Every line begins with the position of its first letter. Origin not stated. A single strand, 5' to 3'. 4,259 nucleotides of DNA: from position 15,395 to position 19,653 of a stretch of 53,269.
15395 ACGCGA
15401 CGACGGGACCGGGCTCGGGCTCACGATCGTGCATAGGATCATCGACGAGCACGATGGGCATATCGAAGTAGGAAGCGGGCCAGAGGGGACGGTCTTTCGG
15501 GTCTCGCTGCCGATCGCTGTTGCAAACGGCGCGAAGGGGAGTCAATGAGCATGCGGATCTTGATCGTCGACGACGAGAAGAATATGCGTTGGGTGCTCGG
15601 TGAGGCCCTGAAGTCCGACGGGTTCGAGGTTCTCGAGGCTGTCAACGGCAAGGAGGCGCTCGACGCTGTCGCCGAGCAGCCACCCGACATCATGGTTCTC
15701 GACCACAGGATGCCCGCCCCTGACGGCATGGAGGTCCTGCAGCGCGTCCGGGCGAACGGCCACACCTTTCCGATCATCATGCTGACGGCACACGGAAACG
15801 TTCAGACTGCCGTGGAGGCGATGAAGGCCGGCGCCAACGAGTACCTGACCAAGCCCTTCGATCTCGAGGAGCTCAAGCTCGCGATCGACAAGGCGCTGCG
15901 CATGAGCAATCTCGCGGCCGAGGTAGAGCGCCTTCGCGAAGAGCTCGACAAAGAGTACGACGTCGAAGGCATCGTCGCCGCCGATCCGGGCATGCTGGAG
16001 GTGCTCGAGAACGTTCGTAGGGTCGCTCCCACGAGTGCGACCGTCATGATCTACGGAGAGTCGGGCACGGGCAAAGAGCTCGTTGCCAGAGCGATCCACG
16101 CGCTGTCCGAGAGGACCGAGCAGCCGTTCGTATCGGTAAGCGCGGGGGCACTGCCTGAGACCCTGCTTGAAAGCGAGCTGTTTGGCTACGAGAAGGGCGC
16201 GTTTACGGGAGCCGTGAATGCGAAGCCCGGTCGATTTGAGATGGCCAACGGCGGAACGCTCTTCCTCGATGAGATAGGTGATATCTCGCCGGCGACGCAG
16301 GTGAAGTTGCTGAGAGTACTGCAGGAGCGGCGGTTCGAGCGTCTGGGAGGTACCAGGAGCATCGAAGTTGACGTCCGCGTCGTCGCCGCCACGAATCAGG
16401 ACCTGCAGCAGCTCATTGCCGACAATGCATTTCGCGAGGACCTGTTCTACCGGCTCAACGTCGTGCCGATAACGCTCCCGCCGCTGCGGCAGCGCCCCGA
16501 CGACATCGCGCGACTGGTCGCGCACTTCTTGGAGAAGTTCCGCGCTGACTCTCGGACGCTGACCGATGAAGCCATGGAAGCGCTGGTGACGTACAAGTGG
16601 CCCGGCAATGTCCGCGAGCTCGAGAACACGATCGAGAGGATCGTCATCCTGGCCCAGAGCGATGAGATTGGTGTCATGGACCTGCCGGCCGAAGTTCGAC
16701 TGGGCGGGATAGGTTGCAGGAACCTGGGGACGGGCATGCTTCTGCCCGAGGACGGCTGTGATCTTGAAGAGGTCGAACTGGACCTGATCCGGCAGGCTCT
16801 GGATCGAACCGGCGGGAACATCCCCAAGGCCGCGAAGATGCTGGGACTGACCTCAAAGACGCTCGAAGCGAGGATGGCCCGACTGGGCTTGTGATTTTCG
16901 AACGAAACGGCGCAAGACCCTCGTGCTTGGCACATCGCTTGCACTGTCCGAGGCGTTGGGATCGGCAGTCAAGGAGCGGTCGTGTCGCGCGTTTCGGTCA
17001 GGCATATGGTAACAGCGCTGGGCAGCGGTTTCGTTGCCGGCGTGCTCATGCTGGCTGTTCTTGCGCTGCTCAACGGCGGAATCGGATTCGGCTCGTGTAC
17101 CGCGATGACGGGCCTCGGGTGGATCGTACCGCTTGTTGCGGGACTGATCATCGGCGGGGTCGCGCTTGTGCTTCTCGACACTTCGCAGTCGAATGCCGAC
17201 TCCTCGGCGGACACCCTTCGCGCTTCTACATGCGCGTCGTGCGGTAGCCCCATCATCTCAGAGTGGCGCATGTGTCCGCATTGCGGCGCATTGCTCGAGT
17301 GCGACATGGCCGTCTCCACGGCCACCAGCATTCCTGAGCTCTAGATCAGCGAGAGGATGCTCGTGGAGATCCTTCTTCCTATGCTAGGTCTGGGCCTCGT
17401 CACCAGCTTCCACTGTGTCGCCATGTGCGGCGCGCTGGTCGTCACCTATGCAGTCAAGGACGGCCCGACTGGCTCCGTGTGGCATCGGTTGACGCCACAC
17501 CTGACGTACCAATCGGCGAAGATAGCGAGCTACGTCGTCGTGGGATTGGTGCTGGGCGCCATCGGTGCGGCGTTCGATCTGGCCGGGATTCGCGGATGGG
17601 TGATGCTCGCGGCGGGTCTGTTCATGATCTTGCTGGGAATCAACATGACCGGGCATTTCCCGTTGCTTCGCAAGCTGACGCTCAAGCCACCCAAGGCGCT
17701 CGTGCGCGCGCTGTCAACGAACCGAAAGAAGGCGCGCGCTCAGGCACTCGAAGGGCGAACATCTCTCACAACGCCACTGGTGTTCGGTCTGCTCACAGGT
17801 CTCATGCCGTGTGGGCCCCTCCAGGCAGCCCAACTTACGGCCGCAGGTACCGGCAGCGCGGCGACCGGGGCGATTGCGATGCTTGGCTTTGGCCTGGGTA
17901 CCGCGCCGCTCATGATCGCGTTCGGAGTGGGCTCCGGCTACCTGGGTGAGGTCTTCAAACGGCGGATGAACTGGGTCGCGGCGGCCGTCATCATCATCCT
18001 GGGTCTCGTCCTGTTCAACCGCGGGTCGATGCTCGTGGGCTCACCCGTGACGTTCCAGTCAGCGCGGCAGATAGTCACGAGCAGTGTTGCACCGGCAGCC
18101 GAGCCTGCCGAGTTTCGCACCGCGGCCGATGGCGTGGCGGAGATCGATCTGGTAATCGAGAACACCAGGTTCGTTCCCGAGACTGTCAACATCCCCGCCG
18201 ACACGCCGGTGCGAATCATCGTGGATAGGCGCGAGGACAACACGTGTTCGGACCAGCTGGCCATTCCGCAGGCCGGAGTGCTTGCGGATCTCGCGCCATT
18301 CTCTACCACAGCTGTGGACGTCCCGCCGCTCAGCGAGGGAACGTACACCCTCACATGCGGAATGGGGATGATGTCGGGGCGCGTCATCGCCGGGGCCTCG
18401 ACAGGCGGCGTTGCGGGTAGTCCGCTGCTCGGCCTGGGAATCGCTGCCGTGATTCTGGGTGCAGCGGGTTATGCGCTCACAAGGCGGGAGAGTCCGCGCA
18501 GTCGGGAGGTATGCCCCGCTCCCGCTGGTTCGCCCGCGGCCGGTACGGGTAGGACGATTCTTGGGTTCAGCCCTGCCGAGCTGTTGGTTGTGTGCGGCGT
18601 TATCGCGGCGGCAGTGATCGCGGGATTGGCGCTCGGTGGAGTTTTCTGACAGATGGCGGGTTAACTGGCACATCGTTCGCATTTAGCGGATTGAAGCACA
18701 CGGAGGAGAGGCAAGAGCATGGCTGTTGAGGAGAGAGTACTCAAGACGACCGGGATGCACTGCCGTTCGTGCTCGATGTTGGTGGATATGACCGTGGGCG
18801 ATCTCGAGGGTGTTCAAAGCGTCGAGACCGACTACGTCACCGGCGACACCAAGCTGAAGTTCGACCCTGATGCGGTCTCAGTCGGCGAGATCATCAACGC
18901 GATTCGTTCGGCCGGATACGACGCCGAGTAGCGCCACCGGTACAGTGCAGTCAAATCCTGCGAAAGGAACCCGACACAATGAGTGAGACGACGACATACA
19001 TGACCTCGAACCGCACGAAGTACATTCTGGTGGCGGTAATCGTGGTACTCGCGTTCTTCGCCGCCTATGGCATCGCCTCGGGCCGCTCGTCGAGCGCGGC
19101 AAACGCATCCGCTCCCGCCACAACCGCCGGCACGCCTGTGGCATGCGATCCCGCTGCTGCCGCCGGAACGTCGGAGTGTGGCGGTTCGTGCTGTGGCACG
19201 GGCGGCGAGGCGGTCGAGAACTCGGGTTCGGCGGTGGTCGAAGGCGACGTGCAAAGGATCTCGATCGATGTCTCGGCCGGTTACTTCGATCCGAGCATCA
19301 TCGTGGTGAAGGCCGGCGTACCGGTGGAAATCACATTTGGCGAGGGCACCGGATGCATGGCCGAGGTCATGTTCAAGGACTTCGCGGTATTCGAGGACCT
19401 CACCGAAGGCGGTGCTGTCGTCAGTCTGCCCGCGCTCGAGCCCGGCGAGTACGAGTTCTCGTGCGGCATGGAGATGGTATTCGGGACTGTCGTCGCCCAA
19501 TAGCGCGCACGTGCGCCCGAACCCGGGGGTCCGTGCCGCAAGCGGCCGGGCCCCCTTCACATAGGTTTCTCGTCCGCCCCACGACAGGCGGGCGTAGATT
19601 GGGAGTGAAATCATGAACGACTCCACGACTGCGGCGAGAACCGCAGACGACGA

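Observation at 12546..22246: Self-contained sigma-54 circuit (rpoN, sensor kinase, bEBP) feeding two near-identical -24/-12 promoters in front of the copper-handling genes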

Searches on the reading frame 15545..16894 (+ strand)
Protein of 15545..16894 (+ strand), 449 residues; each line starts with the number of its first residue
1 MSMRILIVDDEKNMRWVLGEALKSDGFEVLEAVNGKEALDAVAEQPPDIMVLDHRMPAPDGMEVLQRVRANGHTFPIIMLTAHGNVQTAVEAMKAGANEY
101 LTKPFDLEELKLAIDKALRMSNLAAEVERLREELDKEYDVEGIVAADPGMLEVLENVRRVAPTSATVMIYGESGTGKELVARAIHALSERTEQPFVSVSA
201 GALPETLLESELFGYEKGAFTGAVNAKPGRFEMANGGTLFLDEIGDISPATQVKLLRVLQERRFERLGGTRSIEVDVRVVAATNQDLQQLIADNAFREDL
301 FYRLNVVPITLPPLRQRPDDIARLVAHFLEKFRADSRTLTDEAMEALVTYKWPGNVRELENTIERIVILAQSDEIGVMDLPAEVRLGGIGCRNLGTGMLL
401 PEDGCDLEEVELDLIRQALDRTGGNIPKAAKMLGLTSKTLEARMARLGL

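Call 6: search_protein_families(library=pfam, proteins=[window:15545-16894:+])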
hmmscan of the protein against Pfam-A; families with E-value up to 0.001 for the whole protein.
window:15545-16894:+ (449 aa): 10 families
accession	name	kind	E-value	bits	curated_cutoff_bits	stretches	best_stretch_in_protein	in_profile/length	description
PF00158.32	Sigma54_activat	-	9.7e-72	240.6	20.2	1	144-309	2-167/168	Sigma-54 interaction domain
PF00072.30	Response_reg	-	2.1e-33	115.2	30.2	1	5-114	1-110/111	Response regulator receiver domain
PF25601.1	AAA_lid_14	-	9.3e-24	83.5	27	1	315-385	1-75/87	AAA+ ATPase lid domain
PF14532.12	Sigma54_activ_2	-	4.9e-20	72.6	25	1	152-314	9-138/138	Sigma-54 interaction domain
PF02954.25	HTH_8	-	7.5e-13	48.4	22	1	407-446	2-41/42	Bacterial regulatory protein, Fis family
PF07728.20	AAA_5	-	3.9e-10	40.3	22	1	167-285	2-123/139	AAA domain (dynein-related subfamily)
PF00004.35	AAA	-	1.4e-05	26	21.2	1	167-293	1-117/131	ATPase family associated with various cellular activities (AAA)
PF01078.27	Mg_chelatase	-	5.3e-05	23.1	20.3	0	222-284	93-157/207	Magnesium chelatase, subunit ChlI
PF07724.20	AAA_2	-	0.00011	22.7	27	1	165-284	4-124/166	AAA domain (Cdc48 subfamily)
PF13191.12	AAA_16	-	0.00032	21.7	32.6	0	152-219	14-85/167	AAA ATPase domain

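Call 14: find_related_loci(query=window:15545-16894:+, collection=genome_contigs, flank=10000)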
Query window:15545-16894:+ (449 aa) in genome_contigs; peptide patterns used: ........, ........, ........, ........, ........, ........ (x = any residue, [..] = any of these).
600 stretches matched a pattern (row limit reached: there are more); 600 encode a relative of the query (tblastn E <= 1e-3); the best 80 are kept; 80 distinct loci.
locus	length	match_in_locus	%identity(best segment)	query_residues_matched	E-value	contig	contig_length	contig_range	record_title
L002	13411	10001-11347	79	1-449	0e+0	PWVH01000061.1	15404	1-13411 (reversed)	MAG: Coriobacteriaceae bacterium isolate CSSed11_288R1 CS-Sed11-C5029, whole genome shotgun sequence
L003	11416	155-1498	50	5-449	1e-138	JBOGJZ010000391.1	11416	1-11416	MAG: Terriglobia bacterium isolate TC-S_metabat2.bin.79 k127_165242, whole genome shotgun sequence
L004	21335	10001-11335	50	1-449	1e-136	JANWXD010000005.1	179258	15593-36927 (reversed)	MAG: Bryobacteraceae bacterium isolate SKYG38 NODE_5_length_179258_cov_7.480972, whole genome shotgun sequence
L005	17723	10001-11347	50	5-449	2e-135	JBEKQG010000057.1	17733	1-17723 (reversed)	MAG: Terriglobales bacterium isolate SPRUCE 482 SPRUCE_482_57, whole genome shotgun sequence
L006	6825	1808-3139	50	5-449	2e-135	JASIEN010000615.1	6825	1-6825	MAG: Candidatus Sulfotelmatobacter sp. isolate JOPF440 JOPF_AWAY_contig_1176382, whole genome shotgun sequence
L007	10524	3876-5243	49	1-449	9e-134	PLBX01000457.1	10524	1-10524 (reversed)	MAG: Acidobacteriaceae bacterium isolate palsa_253 73.20111000_P3M.32_contig_59553, whole genome shotgun sequence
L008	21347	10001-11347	49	1-449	1e-133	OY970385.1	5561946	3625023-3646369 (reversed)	MAG: Bryobacterales bacterium isolate MFD03726.bin.c.1 genome assembly, chromosome: 1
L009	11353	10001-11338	47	1-449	2e-132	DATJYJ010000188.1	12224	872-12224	MAG TPA_asm: Verrucomicrobiia bacterium isolate SMAG_U15149 k141_2718997, whole genome shotgun sequence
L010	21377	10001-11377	51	5-449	1e-131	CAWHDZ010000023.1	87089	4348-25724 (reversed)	MAG: uncultured delta proteobacterium isolate MFD04716.bin.3.597 genome assembly, contig: contig_27311, whole genome sho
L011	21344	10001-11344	50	2-449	9e-132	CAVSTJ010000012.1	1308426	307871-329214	MAG: uncultured Acidobacteriaceae bacterium isolate MFD09671.bin.2.138 genome assembly, contig: contig_9496, whole genom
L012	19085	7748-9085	48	5-449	3e-131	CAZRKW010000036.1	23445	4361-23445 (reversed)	MAG TPA_asm: uncultured Acidobacteriaceae bacterium isolate binchicken_co54_479 genome assembly, contig: NODE_3778_lengt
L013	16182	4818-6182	47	1-449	2e-131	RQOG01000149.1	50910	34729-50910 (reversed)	MAG: Calditrichaeota bacterium isolate Zgenome_0002 k87_5457576, whole genome shotgun sequence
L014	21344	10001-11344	48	1-449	1e-130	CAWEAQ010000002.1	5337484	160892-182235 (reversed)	MAG: uncultured Solibacteraceae bacterium isolate MFD01476.bin.1.22 genome assembly, contig: contig_17150, whole genome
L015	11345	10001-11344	49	1-447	5e-130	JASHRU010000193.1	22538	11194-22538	MAG: Candidatus Acidiferrales bacterium isolate JOPF109 JOPF_N103_contig_35115, whole genome shotgun sequence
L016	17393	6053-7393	48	1-449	6e-130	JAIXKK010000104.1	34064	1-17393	MAG: Bryobacterales bacterium isolate UW1SPNA014 one-stage_bin014_NODE_1198, whole genome shotgun sequence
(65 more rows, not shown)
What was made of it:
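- Tried and rejected: The other 79 loci were bEBPs 41-51% identical from other phyla (call 14).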

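Call 64: search_protein_families(library=ncbifam, proteins=[window:15545-16894:+], max_evalue=0.01)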
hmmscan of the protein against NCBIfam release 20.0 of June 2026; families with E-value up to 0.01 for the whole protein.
window:15545-16894:+ (449 aa): 128 families (the best 25 are shown)
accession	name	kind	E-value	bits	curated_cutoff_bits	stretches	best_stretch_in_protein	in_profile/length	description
NF008469.0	PRK11361.1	equivalog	1.1e-147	492.5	714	1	3-442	5-449/461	acetoacetate metabolism transcriptional regulator AtoC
TIGR01818.1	ntrC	equivalog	5.1e-135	450.8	558.6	1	5-385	1-382/463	nitrogen regulation protein NR(I)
TIGR02915.1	PEP_resp_reg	equivalog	1e-127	426.7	502.6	1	5-449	1-444/445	PEP-CTERM-box response regulator transcription factor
NF007689.0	PRK10365.1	equivalog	4.1e-122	408.1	760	1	3-446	6-441/441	sigma-54-dependent response regulator transcription factor ZraR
NF051870.1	NAssimRespRegNtrX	equivalog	2.7e-119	399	600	1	4-449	3-452/452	nitrogen assimilation response regulator NtrX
NF008176.1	PRK10923.1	equivalog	6.1e-113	377.9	620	1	5-384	6-385/469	nitrogen regulation protein NR(I)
TIGR01817.1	nifA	equivalog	9.6e-113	377.7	528.85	1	128-379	183-437/534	nif-specific transcriptional activator NifA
NF011695.0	PRK15115.1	equivalog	5e-111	371.6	763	1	3-436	7-425/445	two-component system response regulator GlrR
NF041946.1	LuxO_transreg_Vib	equivalog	1.2e-105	353.9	800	1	22-384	16-380/463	quorum-sensing sigma-54 dependent transcriptional regulator LuxO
NF049963.1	RespRegFlgRCampy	domain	4.3e-104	348.7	750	1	3-446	1-426/429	fla regulon two-component system response regulator FlgR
NF041552.1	TF_PrdR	equivalog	7.1e-103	344.9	795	1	120-444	251-573/577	sigma-54 dependent transcriptional regulator PrdR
NF050807.1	TransRegFlbDCaul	equivalog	5.2e-100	335.4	750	1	23-444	21-435/454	sigma-54-dependent transcriptional regulator FlbD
NF038308.1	RNA_repair_RtcR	equivalog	3e-98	330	650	1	83-384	120-436/530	RNA repair transcriptional activator RtcR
NF003451.0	PRK05022.1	equivalog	2.1e-93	313.8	476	1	114-449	159-510/512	nitric oxide reductase transcriptional regulator NorR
TIGR02329.1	propionate_PrpR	equivalog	4.1e-88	296.3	499.2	1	111-444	176-524/526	propionate catabolism operon regulatory protein PrpR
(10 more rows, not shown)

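Call 76: list_cluster_members(proteins=[P0001, window:15545-16894:+, window:19613-22246:+, P0289, window:17357-18649:+, P0003, P0094, P0002, P0008, P0021])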
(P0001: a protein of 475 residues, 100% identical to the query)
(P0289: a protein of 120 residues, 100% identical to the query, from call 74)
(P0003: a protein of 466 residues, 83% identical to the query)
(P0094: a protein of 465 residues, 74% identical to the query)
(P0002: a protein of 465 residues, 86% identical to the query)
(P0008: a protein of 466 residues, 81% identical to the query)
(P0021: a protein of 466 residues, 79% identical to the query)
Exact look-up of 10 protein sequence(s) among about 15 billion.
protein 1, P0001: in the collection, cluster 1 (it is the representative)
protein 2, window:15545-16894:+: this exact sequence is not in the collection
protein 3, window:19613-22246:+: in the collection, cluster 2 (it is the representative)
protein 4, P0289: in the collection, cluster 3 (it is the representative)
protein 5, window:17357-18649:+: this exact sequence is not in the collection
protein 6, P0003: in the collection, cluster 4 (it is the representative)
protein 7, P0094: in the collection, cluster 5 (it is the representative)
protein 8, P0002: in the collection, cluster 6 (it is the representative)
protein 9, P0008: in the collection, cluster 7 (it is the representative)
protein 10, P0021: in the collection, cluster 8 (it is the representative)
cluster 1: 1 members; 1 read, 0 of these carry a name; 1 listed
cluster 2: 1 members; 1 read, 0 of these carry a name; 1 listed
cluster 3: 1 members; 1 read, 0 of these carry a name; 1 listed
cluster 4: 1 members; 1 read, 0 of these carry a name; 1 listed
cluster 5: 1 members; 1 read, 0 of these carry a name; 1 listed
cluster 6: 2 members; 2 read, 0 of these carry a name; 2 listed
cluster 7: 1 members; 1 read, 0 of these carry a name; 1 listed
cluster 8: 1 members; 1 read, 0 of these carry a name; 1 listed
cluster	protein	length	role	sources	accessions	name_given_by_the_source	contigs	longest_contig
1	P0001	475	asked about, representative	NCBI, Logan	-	-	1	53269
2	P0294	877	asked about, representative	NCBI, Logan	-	-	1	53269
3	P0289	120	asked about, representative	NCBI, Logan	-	-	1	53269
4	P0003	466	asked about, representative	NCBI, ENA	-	-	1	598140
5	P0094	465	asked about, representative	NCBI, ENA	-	-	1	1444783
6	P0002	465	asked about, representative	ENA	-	-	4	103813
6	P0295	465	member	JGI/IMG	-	-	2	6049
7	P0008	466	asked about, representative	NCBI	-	-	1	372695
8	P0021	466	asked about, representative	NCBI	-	-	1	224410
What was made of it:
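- On Actinomycetota (host assignment): The exact proteins of this contig carry no name (call 76).
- Tried and rejected: None are on record (call 76).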

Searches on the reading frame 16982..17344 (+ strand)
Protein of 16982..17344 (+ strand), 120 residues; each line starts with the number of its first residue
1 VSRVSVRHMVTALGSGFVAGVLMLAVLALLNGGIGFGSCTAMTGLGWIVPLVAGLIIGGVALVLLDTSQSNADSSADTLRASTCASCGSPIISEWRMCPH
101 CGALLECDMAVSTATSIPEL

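Call 6: search_protein_families(library=pfam, proteins=[window:16982-17344:+])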
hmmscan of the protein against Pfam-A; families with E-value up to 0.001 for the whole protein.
window:16982-17344:+ (120 aa): 3 families
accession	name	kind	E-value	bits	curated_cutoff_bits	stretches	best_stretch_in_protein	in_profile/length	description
PF13248.11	Zn_ribbon_3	-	3.8e-06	26.6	27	1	84-105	5-26/26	zinc-ribbon domain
PF12773.13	DZR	-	2.8e-05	24.6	27.3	1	79-102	22-45/45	Double zinc ribbon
PF13240.11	Zn_Ribbon_1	-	0.00074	19.7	25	0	84-103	2-21/23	zinc-ribbon domain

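Call 64: search_protein_families(library=ncbifam, proteins=[window:16982-17344:+], max_evalue=0.01)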
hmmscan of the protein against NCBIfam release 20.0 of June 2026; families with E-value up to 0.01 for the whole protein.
window:16982-17344:+ (120 aa): 0 families

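Call 74: find_homologous_proteins(query=window:16982-17344:+, max_evalue=0.001)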
Query window:16982-17344:+ (120 aa): 5 proteins with E <= 0.001 among 419 candidates.
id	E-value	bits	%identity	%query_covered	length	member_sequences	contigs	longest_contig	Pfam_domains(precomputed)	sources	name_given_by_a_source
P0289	3.6e-69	248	100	100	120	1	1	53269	PF13248.12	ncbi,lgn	-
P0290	5.0e-51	189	76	99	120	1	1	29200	PF12773.14,PF13248.12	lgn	-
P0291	1.8e-49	184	74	100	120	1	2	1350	PF12773.14,PF13248.12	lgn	-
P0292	9.6e-49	182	72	98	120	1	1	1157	PF12773.14,PF13248.12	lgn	-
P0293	5.0e-35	138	59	95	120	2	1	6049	PF13240.12,PF12773.14,PF13248.12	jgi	-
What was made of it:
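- Tried and rejected: It found only four close relatives, because the protein diverges too fast (call 74).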

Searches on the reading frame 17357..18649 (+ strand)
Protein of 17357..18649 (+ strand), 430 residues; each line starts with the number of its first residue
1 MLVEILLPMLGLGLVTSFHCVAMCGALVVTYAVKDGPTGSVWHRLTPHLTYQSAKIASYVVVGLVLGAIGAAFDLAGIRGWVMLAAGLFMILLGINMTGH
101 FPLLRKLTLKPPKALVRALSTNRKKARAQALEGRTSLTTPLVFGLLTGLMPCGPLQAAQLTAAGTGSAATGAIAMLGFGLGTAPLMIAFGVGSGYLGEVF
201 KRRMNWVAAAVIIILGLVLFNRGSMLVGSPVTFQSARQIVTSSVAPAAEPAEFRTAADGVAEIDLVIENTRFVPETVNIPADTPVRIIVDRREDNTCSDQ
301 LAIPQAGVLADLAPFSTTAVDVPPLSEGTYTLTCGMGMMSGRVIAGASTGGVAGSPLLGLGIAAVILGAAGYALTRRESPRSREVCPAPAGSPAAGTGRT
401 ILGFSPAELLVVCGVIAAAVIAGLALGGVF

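Call 6: search_protein_families(library=pfam, proteins=[window:17357-18649:+])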
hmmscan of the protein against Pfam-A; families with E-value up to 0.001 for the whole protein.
window:17357-18649:+ (430 aa): 3 families
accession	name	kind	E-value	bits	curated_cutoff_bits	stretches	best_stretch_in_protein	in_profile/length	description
PF13386.12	DsbD_2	-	2.8e-43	148.6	24.9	1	11-217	4-198/199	Cytochrome C biogenesis protein transmembrane region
PF13473.12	Cupredoxin_1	-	2.8e-14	53.5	27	1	256-345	16-104/104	Cupredoxin-like domain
PF02683.22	DsbD_TM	-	7e-10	39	27.1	1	4-207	3-196/219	Cytochrome C biogenesis protein transmembrane domain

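Call 64: search_protein_families(library=ncbifam, proteins=[window:17357-18649:+], max_evalue=0.01)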
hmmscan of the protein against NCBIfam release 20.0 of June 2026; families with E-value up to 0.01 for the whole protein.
window:17357-18649:+ (430 aa): 1 family
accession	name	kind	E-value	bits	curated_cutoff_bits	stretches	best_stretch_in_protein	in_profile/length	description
NF001419.0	PRK00293.1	subfamily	1.8e-06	26.8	330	1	10-226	178-381/574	protein-disulfide reductase DsbD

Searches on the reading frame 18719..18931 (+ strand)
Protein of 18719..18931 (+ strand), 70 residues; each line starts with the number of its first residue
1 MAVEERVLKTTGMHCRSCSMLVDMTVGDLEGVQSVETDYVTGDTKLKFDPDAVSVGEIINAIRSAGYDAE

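Call 6: search_protein_families(library=pfam, proteins=[window:18719-18931:+])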
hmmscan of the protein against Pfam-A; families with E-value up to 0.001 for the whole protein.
window:18719-18931:+ (70 aa): 1 family
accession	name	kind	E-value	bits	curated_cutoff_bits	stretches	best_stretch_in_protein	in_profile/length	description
PF00403.32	HMA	-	1.5e-13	51.4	24.8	1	11-68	5-62/62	Heavy-metal-associated domain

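Call 64: search_protein_families(library=ncbifam, proteins=[window:18719-18931:+], max_evalue=0.01)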
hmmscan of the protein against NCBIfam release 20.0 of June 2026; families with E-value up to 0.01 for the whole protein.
window:18719-18931:+ (70 aa): 13 families
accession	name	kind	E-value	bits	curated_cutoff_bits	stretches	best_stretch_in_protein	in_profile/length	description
NF033795.1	chaper_CopZ_Bs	exception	2e-14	53.5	91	1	6-69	2-65/66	copper chaperone CopZ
NF041115.1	UxxU_metal_bind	equivalog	1.1e-13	51.1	95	1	5-70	5-70/74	metal-binding (seleno)protein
NF033556.1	MerTP_fusion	equivalog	7.6e-13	48.5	180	1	4-69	120-185/186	mercuric transport protein MerTP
TIGR00003.1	TIGR00003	subfamily_domain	1.7e-12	47.3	62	1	8-70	4-66/66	copper ion binding protein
NF033794.2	chaper_CopZ_Eh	exception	8e-12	45.1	95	1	8-70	4-66/68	copper chaperone CopZ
NF047957.1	CopZ_AFE_1862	equivalog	4.6e-09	36.6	85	1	8-70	3-62/62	CopZ family metallochaperone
NF033781.1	chaper_CopP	exception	3.9e-08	33.4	112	1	6-68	2-63/65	copper-binding metallochaperone CopP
NF010311.1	PRK13748.1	subfamily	7.5e-08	31.6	600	1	8-69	3-63/560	mercury(II) reductase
TIGR02052.1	MerP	equivalog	1.5e-05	25.4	92.55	1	7-68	26-87/92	mercury resistance system periplasmic binding protein MerP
NF045683.1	MerT_CopZ_Se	exception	1.9e-05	24.2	375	1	8-69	166-227/235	MerT/CopZ fusion-like heavy metal transport selenoprotein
NF008262.1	PRK11033.1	equivalog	0.00014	20.5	1005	1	9-68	46-103/731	zinc/cadmium/mercury/lead-transporting ATPase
NF033775.1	P_type_ZntA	exception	0.00052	18.4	1240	1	9-68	53-110/732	Zn(II)/Cd(II)/Pb(II) translocating P-type ATPase ZntA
NF007952.0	PRK10671.1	equivalog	0.0058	14.8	1316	1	8-70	107-166/838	copper-exporting P-type ATPase CopA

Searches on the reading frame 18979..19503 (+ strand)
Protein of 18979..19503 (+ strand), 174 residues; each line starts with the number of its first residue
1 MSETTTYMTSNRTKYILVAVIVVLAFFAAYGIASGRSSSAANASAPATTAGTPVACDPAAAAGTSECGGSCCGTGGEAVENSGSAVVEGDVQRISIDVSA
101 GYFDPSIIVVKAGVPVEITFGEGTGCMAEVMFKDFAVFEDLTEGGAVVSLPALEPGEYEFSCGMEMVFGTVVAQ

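Call 6: search_protein_families(library=pfam, proteins=[window:18979-19503:+])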
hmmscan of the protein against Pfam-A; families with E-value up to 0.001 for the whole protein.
window:18979-19503:+ (174 aa): 1 family
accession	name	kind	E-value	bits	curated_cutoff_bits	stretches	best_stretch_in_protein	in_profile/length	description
PF13473.12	Cupredoxin_1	-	3.7e-13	49.8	27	1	89-172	18-103/104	Cupredoxin-like domain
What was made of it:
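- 18979..19503 (+): Membrane-anchored, Cys-rich cupredoxin. Pfam Cupredoxin_1 (call 6).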

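Call 64: search_protein_families(library=ncbifam, proteins=[window:18979-19503:+], max_evalue=0.01)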
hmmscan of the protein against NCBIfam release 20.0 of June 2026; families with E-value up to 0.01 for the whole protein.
window:18979-19503:+ (174 aa): 0 families
